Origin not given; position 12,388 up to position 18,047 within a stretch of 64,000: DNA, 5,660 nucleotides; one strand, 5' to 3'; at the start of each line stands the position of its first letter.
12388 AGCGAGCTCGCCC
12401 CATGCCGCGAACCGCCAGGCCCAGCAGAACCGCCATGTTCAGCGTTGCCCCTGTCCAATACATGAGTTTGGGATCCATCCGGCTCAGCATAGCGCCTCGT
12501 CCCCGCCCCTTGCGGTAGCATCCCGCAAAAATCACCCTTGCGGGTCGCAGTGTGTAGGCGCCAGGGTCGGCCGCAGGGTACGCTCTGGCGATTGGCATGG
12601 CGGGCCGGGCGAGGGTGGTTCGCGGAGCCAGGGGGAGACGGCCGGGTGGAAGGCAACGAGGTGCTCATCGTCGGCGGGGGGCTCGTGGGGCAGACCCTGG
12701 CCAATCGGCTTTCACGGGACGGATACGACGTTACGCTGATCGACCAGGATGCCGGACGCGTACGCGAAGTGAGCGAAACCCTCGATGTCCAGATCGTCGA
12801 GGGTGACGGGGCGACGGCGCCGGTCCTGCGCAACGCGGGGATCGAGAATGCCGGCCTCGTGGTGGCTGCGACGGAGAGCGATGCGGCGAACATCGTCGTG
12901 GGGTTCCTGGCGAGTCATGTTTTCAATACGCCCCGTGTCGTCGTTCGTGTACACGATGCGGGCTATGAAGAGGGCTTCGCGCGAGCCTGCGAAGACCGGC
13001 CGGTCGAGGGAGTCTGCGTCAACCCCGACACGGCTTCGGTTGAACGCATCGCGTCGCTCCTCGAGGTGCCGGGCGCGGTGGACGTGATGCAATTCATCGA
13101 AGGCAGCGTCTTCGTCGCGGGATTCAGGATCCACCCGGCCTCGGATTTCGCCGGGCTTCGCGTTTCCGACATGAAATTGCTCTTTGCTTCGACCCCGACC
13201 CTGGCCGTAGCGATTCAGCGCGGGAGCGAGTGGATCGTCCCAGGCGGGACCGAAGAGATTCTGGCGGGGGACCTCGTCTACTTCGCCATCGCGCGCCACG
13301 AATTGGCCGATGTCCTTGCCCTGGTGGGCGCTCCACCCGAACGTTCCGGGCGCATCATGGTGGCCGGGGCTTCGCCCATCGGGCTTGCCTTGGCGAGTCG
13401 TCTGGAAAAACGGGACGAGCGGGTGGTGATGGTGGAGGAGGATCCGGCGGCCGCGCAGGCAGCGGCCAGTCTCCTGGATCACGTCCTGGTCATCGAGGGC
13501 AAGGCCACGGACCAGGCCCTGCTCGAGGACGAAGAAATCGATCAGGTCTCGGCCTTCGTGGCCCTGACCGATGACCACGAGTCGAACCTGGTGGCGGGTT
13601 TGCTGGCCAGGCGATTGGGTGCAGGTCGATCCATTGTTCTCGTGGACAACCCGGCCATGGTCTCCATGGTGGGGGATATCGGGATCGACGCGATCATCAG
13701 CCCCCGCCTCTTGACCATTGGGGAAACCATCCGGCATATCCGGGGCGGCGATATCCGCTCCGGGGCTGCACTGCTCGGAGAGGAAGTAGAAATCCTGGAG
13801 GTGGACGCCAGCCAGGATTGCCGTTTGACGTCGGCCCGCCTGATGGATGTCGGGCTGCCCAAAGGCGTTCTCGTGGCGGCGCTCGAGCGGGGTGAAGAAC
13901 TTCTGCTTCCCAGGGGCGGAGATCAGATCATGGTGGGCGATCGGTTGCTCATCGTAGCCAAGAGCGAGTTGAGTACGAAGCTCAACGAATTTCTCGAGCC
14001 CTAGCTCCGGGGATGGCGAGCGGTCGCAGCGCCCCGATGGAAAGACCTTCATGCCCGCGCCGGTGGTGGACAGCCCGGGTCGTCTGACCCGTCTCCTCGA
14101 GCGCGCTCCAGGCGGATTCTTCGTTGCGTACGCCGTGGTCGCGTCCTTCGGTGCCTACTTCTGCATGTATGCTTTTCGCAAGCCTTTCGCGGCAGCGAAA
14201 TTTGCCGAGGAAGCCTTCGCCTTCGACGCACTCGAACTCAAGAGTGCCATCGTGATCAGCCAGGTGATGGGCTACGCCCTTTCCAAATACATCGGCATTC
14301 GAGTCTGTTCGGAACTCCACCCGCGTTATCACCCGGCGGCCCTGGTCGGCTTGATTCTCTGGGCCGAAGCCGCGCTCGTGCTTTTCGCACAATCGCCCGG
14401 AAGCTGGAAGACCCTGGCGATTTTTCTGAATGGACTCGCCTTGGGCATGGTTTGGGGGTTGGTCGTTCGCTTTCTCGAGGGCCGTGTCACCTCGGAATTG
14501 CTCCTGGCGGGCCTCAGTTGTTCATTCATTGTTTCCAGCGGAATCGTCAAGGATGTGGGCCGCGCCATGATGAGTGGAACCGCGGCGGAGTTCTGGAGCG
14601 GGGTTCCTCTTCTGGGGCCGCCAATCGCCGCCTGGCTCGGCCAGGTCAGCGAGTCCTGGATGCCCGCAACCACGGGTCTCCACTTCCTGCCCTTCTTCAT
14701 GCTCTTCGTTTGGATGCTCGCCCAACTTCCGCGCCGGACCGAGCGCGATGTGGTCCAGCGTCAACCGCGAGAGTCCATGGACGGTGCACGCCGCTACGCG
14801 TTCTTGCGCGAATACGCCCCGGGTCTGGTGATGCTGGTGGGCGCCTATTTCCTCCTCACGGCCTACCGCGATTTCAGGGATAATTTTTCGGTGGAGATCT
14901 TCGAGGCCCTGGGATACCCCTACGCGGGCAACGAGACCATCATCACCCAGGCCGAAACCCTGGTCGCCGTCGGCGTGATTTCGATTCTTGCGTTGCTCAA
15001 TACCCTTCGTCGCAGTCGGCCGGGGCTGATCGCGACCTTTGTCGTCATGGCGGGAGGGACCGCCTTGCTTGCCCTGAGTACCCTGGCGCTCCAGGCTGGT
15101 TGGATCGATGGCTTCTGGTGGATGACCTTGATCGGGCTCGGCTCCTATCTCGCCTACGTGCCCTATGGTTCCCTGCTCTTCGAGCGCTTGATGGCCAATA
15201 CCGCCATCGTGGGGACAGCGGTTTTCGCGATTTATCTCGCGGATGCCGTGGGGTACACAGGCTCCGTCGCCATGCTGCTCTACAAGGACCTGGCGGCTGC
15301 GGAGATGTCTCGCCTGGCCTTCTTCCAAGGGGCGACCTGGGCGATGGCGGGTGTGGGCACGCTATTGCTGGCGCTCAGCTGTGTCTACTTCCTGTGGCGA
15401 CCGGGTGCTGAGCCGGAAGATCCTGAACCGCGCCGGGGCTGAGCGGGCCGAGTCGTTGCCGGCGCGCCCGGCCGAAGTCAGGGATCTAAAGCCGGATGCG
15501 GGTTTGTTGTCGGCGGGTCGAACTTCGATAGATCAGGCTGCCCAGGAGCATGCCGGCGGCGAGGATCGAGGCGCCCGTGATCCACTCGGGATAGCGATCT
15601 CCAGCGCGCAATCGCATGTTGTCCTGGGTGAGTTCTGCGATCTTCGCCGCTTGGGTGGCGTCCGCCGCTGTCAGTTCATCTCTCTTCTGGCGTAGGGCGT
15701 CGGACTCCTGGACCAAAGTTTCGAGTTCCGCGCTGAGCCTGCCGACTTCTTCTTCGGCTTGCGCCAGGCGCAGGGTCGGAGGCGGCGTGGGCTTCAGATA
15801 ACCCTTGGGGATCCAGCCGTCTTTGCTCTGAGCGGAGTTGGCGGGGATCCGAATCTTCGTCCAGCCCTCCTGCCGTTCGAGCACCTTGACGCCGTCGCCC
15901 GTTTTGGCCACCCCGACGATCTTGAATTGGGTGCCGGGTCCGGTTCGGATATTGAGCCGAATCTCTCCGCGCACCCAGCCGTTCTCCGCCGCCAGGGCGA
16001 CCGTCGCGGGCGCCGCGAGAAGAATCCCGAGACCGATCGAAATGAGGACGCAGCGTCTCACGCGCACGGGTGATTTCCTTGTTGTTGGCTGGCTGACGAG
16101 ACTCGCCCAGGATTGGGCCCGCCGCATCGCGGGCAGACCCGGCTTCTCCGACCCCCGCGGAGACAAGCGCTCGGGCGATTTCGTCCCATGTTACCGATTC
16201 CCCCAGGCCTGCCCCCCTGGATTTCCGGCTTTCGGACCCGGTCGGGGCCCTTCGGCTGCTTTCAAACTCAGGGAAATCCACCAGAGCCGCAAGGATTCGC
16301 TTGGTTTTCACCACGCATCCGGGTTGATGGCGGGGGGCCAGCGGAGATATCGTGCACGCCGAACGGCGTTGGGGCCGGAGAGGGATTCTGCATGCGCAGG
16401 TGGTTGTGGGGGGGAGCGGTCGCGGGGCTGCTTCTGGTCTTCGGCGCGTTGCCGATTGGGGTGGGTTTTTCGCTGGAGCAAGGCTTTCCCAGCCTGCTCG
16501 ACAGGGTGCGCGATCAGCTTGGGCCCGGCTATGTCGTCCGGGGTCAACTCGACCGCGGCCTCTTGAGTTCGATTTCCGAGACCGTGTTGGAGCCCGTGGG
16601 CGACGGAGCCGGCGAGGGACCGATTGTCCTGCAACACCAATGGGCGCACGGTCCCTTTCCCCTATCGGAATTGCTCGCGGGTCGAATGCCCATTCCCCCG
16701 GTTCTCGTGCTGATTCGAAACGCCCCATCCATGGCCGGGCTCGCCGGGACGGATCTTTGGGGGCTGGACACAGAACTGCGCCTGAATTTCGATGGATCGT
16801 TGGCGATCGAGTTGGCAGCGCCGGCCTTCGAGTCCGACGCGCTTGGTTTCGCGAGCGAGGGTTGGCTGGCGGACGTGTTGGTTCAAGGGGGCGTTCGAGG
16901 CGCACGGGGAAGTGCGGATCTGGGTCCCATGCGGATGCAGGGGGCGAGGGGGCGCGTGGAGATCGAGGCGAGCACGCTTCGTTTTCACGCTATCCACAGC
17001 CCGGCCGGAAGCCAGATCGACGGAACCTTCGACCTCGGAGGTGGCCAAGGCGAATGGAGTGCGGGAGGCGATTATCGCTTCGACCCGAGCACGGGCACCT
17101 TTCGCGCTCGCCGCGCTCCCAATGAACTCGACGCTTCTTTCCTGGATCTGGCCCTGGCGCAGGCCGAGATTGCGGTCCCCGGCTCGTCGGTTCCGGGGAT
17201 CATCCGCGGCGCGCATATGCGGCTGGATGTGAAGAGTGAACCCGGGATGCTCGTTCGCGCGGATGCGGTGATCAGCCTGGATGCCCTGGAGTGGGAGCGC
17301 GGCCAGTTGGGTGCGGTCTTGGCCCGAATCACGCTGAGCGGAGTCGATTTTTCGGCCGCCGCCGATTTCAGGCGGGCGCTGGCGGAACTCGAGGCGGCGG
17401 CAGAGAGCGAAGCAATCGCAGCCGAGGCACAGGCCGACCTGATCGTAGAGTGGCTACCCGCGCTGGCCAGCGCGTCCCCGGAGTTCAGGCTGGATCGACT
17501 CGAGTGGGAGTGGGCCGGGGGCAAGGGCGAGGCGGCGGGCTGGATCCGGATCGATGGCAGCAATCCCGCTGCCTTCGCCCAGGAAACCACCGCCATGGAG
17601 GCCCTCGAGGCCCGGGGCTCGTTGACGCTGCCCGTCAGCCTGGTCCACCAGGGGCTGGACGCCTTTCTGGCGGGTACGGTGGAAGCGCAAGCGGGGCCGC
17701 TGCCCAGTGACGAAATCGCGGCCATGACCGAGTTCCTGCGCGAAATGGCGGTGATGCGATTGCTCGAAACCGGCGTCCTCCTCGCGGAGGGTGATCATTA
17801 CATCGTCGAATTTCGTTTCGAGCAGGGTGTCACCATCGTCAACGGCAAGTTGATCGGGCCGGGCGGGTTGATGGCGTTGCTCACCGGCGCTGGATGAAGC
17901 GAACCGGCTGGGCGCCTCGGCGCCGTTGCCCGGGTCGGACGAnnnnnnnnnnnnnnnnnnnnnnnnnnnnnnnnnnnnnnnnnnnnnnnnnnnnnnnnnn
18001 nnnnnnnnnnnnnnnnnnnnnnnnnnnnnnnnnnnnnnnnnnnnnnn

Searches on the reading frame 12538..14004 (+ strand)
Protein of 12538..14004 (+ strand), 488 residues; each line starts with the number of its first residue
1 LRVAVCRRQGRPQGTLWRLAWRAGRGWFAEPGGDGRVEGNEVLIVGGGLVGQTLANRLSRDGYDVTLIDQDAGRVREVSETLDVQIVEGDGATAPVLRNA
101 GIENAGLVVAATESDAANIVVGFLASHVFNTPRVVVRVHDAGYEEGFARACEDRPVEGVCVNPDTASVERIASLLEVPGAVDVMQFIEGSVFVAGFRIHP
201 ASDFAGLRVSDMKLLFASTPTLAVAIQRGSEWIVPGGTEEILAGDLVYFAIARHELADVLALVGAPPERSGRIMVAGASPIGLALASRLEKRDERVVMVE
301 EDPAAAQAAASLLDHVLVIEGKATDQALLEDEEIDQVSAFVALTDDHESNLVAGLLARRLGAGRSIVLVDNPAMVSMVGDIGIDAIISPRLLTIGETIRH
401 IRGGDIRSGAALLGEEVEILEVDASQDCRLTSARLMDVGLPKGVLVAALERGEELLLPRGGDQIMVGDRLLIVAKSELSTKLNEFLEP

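Call 53: search_protein_families(library=pfam, proteins=[window:12538-14004:+], max_evalue=0.001)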
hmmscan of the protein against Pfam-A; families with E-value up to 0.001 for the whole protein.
window:12538-14004:+ (488 aa): 19 families
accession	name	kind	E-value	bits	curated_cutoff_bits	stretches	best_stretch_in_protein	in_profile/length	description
PF02254.24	TrkA_N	-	6.5e-46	155.9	23.8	2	42-150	1-108/116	TrkA-N domain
PF02080.26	TrkA_C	-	1.3e-17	63.9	27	2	430-479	12-63/71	TrkA-C domain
PF13241.12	NAD_binding_7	-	1.5e-09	38.8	22.1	1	37-120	5-77/104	Putative NAD(P)-binding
PF13450.12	NAD_binding_8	-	6.2e-09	36.4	21.9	1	44-71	1-28/68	NAD(P)-binding Rossmann-like domain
PF01494.25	FAD_binding_3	-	6.5e-08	32.6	22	1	41-78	3-40/349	FAD binding domain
PF02558.23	ApbA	-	1e-07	32.1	22.2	1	42-87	1-46/150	Ketopantoate reductase PanE/ApbA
PF01266.30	DAO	-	2.2e-07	31.2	27.9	1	42-71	2-31/353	FAD dependent oxidoreductase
PF03807.23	F420_oxidored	-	8.9e-07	29.9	21.6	0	42-91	2-53/94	NADP oxidoreductase coenzyme F420-dependent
PF00070.33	Pyr_redox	-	9e-07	29.8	22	0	42-70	2-30/82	Pyridine nucleotide-disulphide oxidoreductase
PF13478.12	XdhC_C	-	1.6e-06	29.1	29.7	0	42-127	1-78/125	XdhC Rossmann domain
PF07992.20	Pyr_redox_2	-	3.5e-06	27.1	26.1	0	41-71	144-174/291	Pyridine nucleotide-disulphide oxidoreductase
PF02737.24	3HCDH_N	-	7.7e-06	26.4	22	0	42-83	2-43/180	3-hydroxyacyl-CoA dehydrogenase, NAD binding domain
PF01370.27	Epimerase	-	1.7e-05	24.8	20.9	0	42-94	1-53/240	NAD dependent epimerase/dehydratase family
PF03721.20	UDPG_MGDP_dh_N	-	7.2e-05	22.9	27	0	42-89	3-49/187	UDP-glucose/GDP-mannose dehydrogenase family, NAD binding domain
PF01262.27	AlaDh_PNT_C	-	0.00029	20.7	23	1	37-111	26-99/214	Alanine dehydrogenase/PNT, C-terminal domain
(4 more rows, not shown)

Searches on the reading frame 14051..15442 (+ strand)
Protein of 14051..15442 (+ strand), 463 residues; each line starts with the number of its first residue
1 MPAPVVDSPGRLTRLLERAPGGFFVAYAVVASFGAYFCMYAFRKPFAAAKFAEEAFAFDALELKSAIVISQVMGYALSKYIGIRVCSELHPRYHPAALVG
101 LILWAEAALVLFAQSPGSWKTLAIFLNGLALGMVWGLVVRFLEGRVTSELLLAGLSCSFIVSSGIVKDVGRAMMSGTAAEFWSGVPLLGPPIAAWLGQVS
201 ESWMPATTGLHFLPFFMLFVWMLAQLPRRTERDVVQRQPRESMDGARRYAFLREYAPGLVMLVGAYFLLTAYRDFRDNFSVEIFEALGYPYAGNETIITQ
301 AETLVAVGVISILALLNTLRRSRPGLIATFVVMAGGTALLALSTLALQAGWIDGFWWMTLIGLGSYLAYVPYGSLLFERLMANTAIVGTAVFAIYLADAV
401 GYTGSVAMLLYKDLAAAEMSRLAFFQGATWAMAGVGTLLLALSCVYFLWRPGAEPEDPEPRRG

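Call 3: search_protein_families(library=pfam, proteins=[window:14051-15442:+], max_evalue=0.01)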
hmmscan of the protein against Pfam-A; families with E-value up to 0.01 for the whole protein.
window:14051-15442:+ (463 aa): 1 family
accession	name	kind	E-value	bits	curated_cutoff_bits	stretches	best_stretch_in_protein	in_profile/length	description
PF18943.6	DUF5690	-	4.8e-118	394.8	25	2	198-448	132-380/382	Family of unknown function (DUF5690)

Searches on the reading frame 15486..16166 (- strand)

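Call 3: search_protein_families(library=pfam, proteins=[window:15486-16166:-], max_evalue=0.01)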
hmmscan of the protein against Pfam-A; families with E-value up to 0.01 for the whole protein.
window:15486-16166:- (226 aa): 2 families
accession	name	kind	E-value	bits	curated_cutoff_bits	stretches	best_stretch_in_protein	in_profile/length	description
PF08239.17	SH3_3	-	7.6e-14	52.1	27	1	70-125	2-54/54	Bacterial SH3 domain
PF06347.19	SH3_4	-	0.0044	17.2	24.1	0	70-124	4-54/56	Bacterial SH3 domain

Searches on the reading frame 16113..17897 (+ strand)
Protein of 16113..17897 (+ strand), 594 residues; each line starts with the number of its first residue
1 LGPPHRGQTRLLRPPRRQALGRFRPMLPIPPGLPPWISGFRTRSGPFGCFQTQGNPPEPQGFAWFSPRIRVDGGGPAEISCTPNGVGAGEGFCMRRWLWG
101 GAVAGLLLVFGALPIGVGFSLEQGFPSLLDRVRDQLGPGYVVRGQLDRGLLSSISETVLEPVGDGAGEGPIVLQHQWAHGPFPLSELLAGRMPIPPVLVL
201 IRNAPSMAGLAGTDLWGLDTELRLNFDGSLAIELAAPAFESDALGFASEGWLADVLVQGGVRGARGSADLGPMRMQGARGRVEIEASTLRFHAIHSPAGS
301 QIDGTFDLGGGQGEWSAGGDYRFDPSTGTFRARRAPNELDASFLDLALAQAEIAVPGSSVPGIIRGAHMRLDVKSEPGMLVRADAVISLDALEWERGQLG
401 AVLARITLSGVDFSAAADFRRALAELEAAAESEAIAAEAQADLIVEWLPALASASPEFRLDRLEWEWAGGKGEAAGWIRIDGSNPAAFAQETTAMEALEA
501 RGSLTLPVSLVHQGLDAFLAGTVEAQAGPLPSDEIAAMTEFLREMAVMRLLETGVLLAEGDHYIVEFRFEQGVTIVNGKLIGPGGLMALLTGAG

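Call 3: search_protein_families(library=pfam, proteins=[window:16113-17897:+], max_evalue=0.01)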
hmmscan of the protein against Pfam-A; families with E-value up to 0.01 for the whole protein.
window:16113-17897:+ (594 aa): 1 family
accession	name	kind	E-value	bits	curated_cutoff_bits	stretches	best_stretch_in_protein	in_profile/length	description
PF06097.16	DUF945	-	2.5e-39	136.1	26.8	1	100-579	8-455/460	Bacterial protein of unknown function (DUF945)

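Call 4: search_protein_families(library=ncbifam, proteins=[window:16113-17897:+], max_evalue=0.01)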
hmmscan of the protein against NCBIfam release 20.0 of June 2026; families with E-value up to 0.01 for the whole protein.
window:16113-17897:+ (594 aa): 0 families
